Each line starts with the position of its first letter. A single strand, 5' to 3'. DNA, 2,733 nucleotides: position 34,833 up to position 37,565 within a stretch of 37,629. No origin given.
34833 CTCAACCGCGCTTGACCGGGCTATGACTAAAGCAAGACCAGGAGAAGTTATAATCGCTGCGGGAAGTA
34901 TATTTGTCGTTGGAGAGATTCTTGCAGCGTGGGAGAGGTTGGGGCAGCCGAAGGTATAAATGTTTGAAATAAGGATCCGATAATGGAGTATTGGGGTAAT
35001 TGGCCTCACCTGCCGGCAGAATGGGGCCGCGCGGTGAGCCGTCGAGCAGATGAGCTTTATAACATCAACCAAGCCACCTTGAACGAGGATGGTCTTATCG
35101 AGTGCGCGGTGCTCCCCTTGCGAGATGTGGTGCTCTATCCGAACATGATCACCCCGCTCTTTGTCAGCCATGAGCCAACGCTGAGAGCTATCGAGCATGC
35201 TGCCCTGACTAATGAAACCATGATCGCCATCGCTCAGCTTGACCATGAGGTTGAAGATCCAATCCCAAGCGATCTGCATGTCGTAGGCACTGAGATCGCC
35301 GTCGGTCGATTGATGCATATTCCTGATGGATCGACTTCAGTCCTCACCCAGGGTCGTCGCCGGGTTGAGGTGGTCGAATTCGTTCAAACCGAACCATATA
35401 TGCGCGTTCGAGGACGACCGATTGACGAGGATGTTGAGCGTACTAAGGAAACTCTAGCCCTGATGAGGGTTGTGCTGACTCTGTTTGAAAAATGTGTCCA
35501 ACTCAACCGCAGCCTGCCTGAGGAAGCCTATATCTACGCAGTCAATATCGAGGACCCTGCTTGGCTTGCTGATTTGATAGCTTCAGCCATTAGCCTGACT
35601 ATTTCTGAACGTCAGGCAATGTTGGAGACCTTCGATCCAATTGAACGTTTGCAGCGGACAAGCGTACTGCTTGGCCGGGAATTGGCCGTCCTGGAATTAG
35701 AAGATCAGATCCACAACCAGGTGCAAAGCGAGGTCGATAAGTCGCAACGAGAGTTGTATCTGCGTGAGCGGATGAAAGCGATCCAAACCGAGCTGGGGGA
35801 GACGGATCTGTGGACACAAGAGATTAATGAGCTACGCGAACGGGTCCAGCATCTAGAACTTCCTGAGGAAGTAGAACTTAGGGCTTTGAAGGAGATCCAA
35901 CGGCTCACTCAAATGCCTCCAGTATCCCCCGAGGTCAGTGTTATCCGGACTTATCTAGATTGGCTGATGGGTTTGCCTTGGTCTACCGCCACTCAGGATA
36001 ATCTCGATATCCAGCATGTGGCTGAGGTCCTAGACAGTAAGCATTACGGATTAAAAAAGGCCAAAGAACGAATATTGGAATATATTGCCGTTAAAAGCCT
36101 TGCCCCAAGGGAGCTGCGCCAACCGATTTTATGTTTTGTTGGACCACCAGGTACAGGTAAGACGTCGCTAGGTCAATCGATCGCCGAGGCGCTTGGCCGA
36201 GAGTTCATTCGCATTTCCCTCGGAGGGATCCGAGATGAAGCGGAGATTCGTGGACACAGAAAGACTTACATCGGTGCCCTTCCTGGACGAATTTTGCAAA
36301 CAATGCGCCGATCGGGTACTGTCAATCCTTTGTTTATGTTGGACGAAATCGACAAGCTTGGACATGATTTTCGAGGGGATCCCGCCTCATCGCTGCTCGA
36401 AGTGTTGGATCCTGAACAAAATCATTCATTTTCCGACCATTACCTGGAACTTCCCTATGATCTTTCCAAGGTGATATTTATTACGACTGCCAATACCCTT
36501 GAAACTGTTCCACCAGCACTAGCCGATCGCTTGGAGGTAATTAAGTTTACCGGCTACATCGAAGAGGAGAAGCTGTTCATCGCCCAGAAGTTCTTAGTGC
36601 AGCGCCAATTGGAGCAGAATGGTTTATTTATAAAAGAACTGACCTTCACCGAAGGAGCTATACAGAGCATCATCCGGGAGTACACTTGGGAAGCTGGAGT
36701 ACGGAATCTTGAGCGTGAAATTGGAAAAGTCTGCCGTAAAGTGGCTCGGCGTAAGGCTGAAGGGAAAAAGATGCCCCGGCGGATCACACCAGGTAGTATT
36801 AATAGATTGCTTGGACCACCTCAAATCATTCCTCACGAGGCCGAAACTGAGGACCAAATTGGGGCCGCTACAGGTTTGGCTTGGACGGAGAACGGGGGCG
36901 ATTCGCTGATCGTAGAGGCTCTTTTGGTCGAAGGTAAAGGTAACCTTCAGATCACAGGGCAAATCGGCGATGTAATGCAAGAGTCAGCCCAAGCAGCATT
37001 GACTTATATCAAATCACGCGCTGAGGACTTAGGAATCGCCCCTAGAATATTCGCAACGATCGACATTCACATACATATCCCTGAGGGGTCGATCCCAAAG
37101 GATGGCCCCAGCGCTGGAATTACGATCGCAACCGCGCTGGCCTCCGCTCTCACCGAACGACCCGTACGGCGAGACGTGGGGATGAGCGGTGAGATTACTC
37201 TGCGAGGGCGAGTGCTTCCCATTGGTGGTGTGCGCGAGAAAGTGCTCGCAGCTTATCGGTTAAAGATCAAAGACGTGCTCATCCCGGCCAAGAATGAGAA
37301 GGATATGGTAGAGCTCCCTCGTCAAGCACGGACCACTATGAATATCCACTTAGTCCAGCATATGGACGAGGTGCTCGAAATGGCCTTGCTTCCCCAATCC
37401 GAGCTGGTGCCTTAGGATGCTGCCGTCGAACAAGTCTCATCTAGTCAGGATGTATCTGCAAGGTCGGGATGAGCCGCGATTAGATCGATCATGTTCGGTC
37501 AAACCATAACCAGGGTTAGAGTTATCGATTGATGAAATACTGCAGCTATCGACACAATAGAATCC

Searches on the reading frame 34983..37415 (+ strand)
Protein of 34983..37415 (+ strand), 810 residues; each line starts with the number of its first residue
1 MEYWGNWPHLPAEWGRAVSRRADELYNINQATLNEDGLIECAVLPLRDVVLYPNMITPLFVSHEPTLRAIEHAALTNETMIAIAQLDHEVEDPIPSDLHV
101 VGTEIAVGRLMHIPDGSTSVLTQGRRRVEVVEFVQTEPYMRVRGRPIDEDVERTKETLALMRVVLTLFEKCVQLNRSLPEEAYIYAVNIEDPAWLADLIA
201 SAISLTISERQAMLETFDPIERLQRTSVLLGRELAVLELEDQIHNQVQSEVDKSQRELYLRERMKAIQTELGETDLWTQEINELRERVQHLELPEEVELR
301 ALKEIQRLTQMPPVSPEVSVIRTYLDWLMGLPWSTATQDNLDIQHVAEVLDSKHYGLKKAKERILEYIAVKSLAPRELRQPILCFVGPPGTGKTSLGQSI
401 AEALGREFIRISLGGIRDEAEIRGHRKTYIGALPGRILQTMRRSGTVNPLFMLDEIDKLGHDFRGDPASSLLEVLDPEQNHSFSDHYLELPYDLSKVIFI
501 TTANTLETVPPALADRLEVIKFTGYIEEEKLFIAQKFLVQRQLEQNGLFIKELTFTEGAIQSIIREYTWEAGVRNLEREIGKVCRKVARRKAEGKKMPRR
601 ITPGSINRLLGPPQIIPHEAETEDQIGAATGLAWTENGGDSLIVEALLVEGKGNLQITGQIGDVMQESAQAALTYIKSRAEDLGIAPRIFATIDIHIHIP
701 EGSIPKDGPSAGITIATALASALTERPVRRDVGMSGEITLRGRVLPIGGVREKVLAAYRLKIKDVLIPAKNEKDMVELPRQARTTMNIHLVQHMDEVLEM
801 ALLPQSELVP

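Call 5: search_protein_families(library=pfam, proteins=[window:34983-37415:+], max_evalue=0.01)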
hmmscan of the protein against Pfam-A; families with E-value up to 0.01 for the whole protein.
window:34983-37415:+ (810 aa): 9 families
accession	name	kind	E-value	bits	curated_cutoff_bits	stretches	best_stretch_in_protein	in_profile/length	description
PF05362.19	Lon_C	-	4.1e-86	288.2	21.1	1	601-802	2-203/205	Lon protease (S16) C-terminal proteolytic domain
PF02190.22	LON_substr_bdg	-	2.6e-41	142.2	28.7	1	41-230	2-198/200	ATP-dependent protease La (LON) substrate-binding domain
PF00004.35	AAA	-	3.4e-23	83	21.2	1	383-522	1-128/131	ATPase family associated with various cellular activities (AAA)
PF22667.2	Lon_lid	-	1.7e-21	76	27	1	544-596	1-53/57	Lon protease AAA+ ATPase lid domain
PF13541.12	ChlI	-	7.6e-08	32.7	27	1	644-771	1-121/121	Subunit ChlI of Mg-chelatase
PF07728.20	AAA_5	-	3.7e-07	30.7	22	1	383-516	2-138/139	AAA domain (dynein-related subfamily)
PF13401.12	AAA_22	-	0.00014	22.6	27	1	379-461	4-98/130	AAA domain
PF08298.17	AAA_PrkA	-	0.0013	18.3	25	1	353-405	59-110/358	PrkA AAA domain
PF05496.18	RuvB_N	-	0.0076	16.5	27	0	356-411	11-64/159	Holliday junction DNA helicase RuvB P-loop domain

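Call 74: find_encoding_contigs(protein=window:34983-37415:+, flank=10000, max_places=2)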
Protein window:34983-37415:+ (810 aa): no gene with exactly this product is on record in the collection.
